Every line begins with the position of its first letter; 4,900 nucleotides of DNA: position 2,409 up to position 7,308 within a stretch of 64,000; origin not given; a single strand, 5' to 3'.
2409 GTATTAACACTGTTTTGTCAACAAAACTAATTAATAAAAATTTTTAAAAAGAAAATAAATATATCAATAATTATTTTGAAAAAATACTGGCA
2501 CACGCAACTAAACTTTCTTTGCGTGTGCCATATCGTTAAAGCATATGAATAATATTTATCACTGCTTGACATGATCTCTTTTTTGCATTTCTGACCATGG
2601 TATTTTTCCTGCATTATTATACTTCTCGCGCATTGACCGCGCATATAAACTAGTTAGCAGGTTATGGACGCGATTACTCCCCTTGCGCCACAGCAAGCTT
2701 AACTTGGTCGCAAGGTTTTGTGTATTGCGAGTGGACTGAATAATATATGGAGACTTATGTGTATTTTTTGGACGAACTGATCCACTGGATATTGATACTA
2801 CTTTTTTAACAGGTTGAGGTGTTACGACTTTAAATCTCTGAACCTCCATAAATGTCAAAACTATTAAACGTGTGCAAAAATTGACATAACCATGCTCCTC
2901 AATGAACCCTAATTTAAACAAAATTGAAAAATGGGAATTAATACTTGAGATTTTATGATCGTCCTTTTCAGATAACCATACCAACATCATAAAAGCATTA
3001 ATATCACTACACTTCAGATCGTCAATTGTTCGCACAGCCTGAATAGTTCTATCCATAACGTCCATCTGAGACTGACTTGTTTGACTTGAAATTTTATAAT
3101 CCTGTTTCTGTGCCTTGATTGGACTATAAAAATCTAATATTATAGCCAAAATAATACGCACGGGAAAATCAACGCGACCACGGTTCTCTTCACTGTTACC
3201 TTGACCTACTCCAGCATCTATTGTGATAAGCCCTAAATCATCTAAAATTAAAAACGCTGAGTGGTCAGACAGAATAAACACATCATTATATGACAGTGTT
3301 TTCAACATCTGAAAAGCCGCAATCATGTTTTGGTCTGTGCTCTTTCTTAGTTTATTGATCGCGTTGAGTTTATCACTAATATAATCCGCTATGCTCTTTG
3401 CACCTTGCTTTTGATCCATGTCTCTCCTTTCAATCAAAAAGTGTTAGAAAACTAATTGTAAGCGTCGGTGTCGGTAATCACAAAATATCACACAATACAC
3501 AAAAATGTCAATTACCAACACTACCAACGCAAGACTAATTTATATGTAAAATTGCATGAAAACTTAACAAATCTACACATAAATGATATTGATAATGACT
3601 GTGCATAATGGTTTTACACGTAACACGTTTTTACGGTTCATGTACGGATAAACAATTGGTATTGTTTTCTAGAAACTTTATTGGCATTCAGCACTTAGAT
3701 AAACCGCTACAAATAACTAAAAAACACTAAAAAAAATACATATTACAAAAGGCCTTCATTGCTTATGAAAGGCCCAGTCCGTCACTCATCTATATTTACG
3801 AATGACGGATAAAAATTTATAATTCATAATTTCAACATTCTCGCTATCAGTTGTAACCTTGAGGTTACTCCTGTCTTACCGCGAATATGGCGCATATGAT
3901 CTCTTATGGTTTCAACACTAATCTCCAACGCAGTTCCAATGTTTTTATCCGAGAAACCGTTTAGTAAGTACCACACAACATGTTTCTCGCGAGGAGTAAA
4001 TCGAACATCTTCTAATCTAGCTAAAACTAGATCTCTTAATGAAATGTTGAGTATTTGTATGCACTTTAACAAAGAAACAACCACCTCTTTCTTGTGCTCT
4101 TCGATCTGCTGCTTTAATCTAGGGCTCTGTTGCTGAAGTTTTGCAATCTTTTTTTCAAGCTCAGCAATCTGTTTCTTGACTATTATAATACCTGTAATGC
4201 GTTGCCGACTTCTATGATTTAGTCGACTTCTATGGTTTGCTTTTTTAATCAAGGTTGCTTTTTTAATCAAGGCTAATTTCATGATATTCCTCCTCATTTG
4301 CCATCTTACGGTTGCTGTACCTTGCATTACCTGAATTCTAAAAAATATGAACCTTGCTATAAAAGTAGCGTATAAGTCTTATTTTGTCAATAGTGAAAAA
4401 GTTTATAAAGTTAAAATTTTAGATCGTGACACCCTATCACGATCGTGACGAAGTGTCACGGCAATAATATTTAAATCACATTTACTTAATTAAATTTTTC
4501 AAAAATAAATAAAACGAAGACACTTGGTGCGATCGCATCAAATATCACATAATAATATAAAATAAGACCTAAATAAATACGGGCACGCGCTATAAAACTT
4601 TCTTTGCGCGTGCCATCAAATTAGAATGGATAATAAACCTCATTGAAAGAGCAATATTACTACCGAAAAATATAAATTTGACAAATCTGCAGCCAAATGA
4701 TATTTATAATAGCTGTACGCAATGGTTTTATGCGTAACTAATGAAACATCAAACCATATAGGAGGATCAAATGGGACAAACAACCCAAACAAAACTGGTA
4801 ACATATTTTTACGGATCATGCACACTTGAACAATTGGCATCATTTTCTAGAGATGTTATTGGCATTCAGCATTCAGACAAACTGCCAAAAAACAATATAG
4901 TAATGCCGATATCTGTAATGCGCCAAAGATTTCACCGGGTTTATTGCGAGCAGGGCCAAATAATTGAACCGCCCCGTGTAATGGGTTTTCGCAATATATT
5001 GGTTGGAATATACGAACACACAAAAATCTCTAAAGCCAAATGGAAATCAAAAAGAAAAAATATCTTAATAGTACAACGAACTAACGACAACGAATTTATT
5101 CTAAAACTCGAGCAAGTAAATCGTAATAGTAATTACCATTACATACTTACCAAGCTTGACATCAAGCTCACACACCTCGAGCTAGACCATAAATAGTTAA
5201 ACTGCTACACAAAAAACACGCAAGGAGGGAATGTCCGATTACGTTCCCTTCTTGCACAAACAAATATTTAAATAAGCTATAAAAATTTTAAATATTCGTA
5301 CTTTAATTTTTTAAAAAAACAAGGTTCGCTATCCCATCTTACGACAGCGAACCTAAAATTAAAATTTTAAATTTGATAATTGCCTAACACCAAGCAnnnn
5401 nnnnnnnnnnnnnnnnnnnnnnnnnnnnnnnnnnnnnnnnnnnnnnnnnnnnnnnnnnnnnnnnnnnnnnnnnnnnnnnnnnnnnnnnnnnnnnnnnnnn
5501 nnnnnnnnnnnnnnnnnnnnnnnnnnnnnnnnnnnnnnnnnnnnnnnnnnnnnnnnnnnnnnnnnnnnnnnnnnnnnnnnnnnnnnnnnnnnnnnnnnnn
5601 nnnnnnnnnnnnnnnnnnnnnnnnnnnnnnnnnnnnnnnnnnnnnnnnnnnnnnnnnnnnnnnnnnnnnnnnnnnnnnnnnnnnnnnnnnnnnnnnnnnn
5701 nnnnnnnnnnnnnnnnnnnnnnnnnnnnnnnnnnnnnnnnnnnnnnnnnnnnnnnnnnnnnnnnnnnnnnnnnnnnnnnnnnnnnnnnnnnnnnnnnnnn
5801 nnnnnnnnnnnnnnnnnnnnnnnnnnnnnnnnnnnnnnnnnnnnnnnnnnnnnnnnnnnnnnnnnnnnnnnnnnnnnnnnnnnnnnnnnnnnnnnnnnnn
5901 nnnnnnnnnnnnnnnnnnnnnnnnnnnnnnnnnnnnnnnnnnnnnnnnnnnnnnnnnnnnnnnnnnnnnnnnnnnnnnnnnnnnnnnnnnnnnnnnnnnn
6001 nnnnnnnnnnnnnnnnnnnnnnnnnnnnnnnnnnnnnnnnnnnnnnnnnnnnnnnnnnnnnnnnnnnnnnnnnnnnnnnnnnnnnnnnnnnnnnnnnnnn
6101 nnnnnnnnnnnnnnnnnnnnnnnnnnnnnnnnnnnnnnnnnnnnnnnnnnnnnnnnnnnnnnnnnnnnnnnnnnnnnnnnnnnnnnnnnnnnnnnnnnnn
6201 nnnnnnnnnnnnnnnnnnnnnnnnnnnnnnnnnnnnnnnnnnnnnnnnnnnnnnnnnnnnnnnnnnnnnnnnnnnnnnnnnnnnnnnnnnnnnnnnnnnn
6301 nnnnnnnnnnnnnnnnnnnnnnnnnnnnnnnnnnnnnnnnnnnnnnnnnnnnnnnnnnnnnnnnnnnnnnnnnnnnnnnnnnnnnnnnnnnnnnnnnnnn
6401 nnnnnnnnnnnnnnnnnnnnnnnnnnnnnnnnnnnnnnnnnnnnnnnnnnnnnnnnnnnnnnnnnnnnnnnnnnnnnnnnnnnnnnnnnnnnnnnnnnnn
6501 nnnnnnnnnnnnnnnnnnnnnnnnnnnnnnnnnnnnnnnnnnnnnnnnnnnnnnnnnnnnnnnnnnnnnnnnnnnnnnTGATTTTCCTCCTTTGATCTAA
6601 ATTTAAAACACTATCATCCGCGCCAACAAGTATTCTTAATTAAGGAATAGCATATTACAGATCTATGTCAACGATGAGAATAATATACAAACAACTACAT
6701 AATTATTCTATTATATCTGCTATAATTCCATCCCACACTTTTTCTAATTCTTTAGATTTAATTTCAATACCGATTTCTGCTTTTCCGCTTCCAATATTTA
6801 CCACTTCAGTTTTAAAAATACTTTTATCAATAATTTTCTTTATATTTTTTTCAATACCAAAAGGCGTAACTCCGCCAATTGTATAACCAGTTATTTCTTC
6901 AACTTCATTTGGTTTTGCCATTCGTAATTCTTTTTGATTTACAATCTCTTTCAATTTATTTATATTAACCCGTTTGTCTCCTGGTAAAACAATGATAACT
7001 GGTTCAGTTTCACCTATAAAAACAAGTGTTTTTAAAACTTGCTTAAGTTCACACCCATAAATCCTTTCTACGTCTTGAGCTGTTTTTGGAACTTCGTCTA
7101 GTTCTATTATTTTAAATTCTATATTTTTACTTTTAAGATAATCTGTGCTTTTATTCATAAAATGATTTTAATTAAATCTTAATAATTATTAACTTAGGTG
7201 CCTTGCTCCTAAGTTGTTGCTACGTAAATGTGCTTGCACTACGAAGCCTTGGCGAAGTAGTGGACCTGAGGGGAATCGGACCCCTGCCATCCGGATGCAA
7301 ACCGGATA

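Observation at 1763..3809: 96-nt element essentially identical downstream of both diverged LuxR-family genes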

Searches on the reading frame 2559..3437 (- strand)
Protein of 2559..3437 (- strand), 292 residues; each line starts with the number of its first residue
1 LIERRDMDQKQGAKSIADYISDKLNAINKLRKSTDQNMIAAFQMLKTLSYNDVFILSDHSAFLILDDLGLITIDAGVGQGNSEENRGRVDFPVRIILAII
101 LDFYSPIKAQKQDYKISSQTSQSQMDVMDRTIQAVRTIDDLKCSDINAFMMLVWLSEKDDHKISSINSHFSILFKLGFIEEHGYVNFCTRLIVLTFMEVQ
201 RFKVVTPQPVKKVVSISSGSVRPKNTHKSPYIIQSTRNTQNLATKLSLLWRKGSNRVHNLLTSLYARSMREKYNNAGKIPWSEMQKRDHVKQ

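Call 9: search_protein_families(library=pfam, proteins=[window:2559-3437:-], max_evalue=0.01)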
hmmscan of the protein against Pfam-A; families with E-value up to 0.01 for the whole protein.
window:2559-3437:- (292 aa): 0 families

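Call 20: search_protein_families(library=phrogs, proteins=[window:2559-3437:-], max_evalue=0.1)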
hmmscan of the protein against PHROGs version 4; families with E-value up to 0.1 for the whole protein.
window:2559-3437:- (292 aa): 0 families

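Call 21: search_protein_families(library=ncbifam, proteins=[window:2559-3437:-], max_evalue=0.1)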
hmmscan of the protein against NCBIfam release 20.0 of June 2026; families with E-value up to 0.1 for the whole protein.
window:2559-3437:- (292 aa): 0 families

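Call 30: find_related_loci(query=window:2559-3437:-, collection=viral_contigs, flank=5000)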
Query window:2559-3437:- (292 aa) in viral_contigs; peptide patterns used: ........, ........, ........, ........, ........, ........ (x = any residue, [..] = any of these).
1 stretches matched a pattern, but none encodes a relative of the query by tblastn (E <= 1e-3).

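Call 36: find_homologous_proteins(query=window:2559-3437:-, max_evalue=0.001)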
Query window:2559-3437:- (292 aa): 1 proteins with E <= 0.001 among 427 candidates.
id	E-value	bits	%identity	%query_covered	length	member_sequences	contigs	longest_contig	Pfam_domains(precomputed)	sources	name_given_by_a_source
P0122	3.8e-184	628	100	98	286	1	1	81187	-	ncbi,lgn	-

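Call 37: search_protein_families(library=padloc, proteins=[window:2559-3437:-], max_evalue=0.1)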
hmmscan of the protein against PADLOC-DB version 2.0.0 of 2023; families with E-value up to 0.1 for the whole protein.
window:2559-3437:- (292 aa): 1 family
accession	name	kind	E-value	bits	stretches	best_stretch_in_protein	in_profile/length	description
PDLC04161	HEC-07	-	0.0029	14.6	1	182-247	119-184/553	-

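Call 45: predict_structure(protein=window:2559-3419:-)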
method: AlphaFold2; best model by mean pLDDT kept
length: 286 residues; sequences in the alignment: 1
mean_pLDDT: 35.4   pTM: 0.22
mean pLDDT of the five models: 35.4, 32.0, 31.7, 29.0, 27.8
residues with pLDDT >= 90: 0; 70-90: 0; 50-70: 17; < 50: 269
segments of 3 or more residues with pLDDT < 50: 1-7, 10-32, 34-264, 284-286
pLDDT, mean of each block of 10 residues (from residue 1): 44 41 43 46 44 43 38 36 29 27 28 30 31 31 29 31 28 28 30 26 28 32 30 33 37 41 48 52 49
secondary structure, 60 per line:
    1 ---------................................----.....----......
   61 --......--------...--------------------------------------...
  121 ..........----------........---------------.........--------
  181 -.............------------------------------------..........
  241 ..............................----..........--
elements in order: H10-41 E46-50 E55-60 E63-68 H118-130 H141-148 H164-172 H182-194 H231-270 H275-284
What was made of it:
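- Tried and rejected: The single-sequence AlphaFold model of ORF292 was unusable (pLDDT 35), so no fold search was run (call 45).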

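Call 46: search_protein_representatives(protein=window:2559-3419:-)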
Query: 286 residues. Proteins with E-value up to 0.001 (for the whole library): 2; up to 1e-10: 2; up to 1e-30: 1. The best 2 are listed.
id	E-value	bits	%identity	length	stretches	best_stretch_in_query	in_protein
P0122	1.0e-184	628.2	100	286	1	1-286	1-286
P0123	6.1e-17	78.4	36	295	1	6-224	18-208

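Call 47: find_encoding_contigs(protein=P0123, flank=10000, max_places=6)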
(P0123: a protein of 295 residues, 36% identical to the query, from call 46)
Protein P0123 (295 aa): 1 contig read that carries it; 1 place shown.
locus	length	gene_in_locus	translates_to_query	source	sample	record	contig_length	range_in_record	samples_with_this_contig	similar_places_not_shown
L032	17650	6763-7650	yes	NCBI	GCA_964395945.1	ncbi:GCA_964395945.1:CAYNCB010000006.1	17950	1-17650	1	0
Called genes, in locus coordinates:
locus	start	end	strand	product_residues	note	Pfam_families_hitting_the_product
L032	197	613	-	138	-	PF00252:Ribosomal_L16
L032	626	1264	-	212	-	PF07650:KH_2, PF00189:Ribosomal_S3_C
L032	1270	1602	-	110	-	PF00237:Ribosomal_L22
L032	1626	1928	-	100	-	PF00203:Ribosomal_S19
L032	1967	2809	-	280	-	PF00181:Ribosomal_L2_N, PF03947:Ribosomal_L2_C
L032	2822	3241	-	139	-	PF00276:Ribosomal_L23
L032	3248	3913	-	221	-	PF00573:Ribosomal_L4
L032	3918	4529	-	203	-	PF00297:Ribosomal_L3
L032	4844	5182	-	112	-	PF00338:Ribosomal_S10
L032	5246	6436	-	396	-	PF00009:GTP_EFTU, PF03144:GTP_EFTU_D2, PF03143:GTP_EFTU_D3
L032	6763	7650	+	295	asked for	-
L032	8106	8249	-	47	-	-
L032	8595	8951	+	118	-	-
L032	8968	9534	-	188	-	PF12917:YfbR-like, PF13023:HD_3, PF01966:HD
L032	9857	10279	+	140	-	PF03652:RuvX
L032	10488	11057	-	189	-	-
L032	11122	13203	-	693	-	PF03483:B3_4, PF03484:B5, PF17759:tRNA_synthFbeta, PF03147:FDX-ACB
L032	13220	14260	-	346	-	-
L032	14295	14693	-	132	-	-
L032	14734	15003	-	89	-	PF05258:DciA (weak)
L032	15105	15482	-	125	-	-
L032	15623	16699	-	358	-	-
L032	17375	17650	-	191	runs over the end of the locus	?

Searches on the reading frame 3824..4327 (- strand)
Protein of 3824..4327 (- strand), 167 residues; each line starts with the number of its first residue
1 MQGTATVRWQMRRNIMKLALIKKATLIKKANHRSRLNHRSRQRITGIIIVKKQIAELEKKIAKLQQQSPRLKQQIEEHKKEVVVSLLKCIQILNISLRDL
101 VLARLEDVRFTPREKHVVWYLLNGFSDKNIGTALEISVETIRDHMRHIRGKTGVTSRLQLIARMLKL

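Call 9: search_protein_families(library=pfam, proteins=[window:3824-4327:-], max_evalue=0.01)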
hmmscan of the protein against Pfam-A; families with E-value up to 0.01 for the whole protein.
window:3824-4327:- (167 aa): 3 families
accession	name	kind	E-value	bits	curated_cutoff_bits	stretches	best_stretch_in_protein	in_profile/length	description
PF00196.25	GerE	-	1.5e-11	44.2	23.5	1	110-162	3-55/57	Bacterial regulatory proteins, luxR family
PF04977.20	DivIC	-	0.0011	19.2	28.9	1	47-79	19-51/80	Septum formation initiator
PF07638.17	Sigma70_ECF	-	0.0026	18.1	21.1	0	102-153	130-180/185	ECF sigma factor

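Call 17: find_encoding_contigs(protein=window:3824-4327:-, flank=10000, max_places=10)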
Protein window:3824-4327:- (167 aa): no gene with exactly this product is on record in the collection.

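Call 20: search_protein_families(library=phrogs, proteins=[window:3824-4282:-], max_evalue=0.1)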
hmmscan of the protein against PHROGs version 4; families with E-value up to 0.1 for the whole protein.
window:3824-4282:- (152 aa): 14 families
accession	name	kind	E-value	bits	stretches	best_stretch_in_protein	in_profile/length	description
phrog_3282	-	transcription regulation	5.4e-07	30.6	1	95-148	48-101/158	sigma factor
phrog_24049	-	unknown function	8.3e-06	26.8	1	92-148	14-70/149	-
phrog_27555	-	transcription regulation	2.7e-05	24.9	1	94-142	131-179/203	transcriptional regulator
phrog_2619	-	unknown function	0.003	18.7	1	32-65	77-110/124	-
phrog_2658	-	other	0.0067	17.7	1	36-68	86-118/126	hol-like chemotaxis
phrog_3855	-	DNA, RNA and nucleotide metabolism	0.0071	17.7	1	94-134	64-104/115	HTH DNA binding protein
phrog_8340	-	unknown function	0.012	16.8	1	65-136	67-134/152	-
phrog_2378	-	unknown function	0.015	16.1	1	36-100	32-97/189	-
phrog_5962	-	unknown function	0.039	15.5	1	32-76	14-58/109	-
phrog_8488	-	unknown function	0.044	14.7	1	35-82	4-50/119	-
phrog_194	-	head and packaging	0.05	14.4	1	35-66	65-98/335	head scaffolding protein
phrog_7330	-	unknown function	0.056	14.8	0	35-67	47-79/82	-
phrog_36553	-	unknown function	0.062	13.3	1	38-125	225-311/435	-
phrog_6244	-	unknown function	0.069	14.7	0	34-67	19-52/107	-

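Call 21: search_protein_families(library=ncbifam, proteins=[window:3824-4282:-], max_evalue=0.1)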
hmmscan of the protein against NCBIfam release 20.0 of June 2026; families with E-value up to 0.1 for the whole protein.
window:3824-4282:- (152 aa): 25 families
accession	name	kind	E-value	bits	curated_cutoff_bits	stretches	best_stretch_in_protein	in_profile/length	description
NF047608.1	LIC13292_fam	subfamily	2.1e-08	34.5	200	1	44-149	57-157/166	LIC13292 family transcriptional regulator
NF052445.1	RespRegMctR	equivalog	3.5e-08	33.1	300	1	91-146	141-196/205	two-component system response regulator MctR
TIGR03020.2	EpsA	equivalog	4.3e-08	33.1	170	1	93-149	189-245/247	XrtB/PEP-CTERM-associated transcriptional regulator EpsA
NF047785.1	respo_reg_MadR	equivalog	3.7e-07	29.7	300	1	84-144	138-198/209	MadR family response regulator transcription factor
NF007935.0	PRK10651.1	equivalog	8.7e-07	28.3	250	1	66-144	127-205/216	two-component system response regulator NarL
TIGR03541.1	reg_near_HchA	equivalog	2.3e-06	27.3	215.6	1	82-151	160-228/232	PA1136 family autoinducer-binding transcriptional regulator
NF007403.0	PRK09935.1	equivalog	1.3e-05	24.9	271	1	91-147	146-202/210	fimbria biosynthesis transcriptional regulator FimZ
NF008548.0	PRK11475.1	equivalog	1.6e-05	24.5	176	1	92-145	132-185/207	DNA-binding transcriptional activator BglJ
NF038181.1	reg_ATPase_IniR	equivalog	2.2e-05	23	750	1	92-147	764-819/827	isoniazid response ATPase/transcriptional regulator IniR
NF052366.1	photon_PedR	equivalog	2.7e-05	24.3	120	1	96-149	4-57/74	photosynthetic electron transport-dependent transcriptional regulator PedR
NF007708.0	PRK10403.1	equivalog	4.2e-05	23.1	343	1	95-144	154-203/215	nitrate/nitrite response regulator protein NarP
NF003420.0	PRK04841.1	equivalog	4.5e-05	21.7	537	1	51-147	796-891/903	HTH-type transcriptional regulator MalT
NF041232.1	BagY_FevT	exception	6.7e-05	21.9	700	1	95-149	297-351/367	LuxR family transcriptional regulator BagY/FevT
NF007505.1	PRK10100.1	equivalog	0.00014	21.6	250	1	89-146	139-196/204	biofilm master transcriptional regulator CsgD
NF040749.1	tetrathio_RR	equivalog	0.00014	21.6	290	1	94-150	133-189/191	tetrathionate respiration response regulator TtrR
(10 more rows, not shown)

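Call 37: search_protein_families(library=padloc, proteins=[window:3824-4282:-], max_evalue=0.1)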
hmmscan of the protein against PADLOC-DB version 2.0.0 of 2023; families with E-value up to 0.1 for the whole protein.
window:3824-4282:- (152 aa): 3 families
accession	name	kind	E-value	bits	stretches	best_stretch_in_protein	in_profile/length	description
PDLC01851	CARF3--CARF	-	4.6e-06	24.2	1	95-137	210-252/279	-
PDLC01855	CARF3--CARF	-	0.00067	17.4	1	94-133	217-256/288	-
PDLC03840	LeoA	-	0.006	13.6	1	33-141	287-390/577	-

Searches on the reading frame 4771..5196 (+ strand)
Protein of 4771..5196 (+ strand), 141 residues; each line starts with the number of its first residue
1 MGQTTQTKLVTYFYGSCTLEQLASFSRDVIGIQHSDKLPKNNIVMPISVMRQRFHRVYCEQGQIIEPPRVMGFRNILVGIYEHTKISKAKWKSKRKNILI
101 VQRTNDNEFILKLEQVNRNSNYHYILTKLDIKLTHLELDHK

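Call 9: search_protein_families(library=pfam, proteins=[window:4771-5196:+], max_evalue=0.01)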
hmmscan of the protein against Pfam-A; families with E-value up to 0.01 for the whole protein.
window:4771-5196:+ (141 aa): 0 families

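Call 18: find_encoding_contigs(protein=window:4771-5196:+, flank=10000, max_places=10)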
Protein window:4771-5196:+ (141 aa): 1 contig read that carries it; 1 place shown.
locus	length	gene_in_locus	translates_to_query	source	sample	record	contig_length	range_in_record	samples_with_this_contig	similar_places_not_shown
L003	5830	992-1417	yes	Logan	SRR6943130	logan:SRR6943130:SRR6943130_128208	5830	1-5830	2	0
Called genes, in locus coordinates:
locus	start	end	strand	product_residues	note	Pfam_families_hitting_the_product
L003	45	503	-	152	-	PF00196:GerE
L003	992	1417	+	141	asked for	-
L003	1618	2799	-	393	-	PF00586:AIRS, PF02769:AIRS_C (weak)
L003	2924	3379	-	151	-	PF04073:tRNA_edit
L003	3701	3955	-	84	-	-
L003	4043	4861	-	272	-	PF02683:DsbD_TM (weak), PF13386:DsbD_2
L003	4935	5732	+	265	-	PF03116:NQR2_RnfD_RnfE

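Call 20: search_protein_families(library=phrogs, proteins=[window:4771-5196:+], max_evalue=0.1)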
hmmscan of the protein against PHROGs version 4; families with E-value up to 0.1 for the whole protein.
window:4771-5196:+ (141 aa): 1 family
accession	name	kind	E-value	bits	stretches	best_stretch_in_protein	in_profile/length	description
phrog_35782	-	unknown function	0.025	15.8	1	90-134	31-73/102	-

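Call 21: search_protein_families(library=ncbifam, proteins=[window:4771-5196:+], max_evalue=0.1)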
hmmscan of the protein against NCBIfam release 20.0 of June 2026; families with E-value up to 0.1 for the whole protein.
window:4771-5196:+ (141 aa): 0 families

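Call 31: find_related_loci(query=window:4771-5196:+, collection=viral_contigs, flank=5000)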
Query window:4771-5196:+ (141 aa) in viral_contigs; peptide patterns used: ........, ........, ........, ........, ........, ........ (x = any residue, [..] = any of these).
3 stretches matched a pattern, but none encodes a relative of the query by tblastn (E <= 1e-3).

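Call 37: search_protein_families(library=padloc, proteins=[window:4771-5196:+], max_evalue=0.1)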
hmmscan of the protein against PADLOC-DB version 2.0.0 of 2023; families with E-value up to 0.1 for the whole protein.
window:4771-5196:+ (141 aa): 1 family
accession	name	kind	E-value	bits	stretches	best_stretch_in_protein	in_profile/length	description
PDLC03300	MTase_II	-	0.021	11.9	1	73-119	132-177/302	Type II methyltransferase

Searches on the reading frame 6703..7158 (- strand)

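Call 9: search_protein_families(library=pfam, proteins=[window:6703-7158:-], max_evalue=0.01)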
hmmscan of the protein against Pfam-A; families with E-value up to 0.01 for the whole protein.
window:6703-7158:- (151 aa): 1 family
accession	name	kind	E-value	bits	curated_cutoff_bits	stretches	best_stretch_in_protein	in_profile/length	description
PF04073.20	tRNA_edit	-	2e-31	109.1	25.5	1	25-140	5-122/123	Aminoacyl-tRNA editing domain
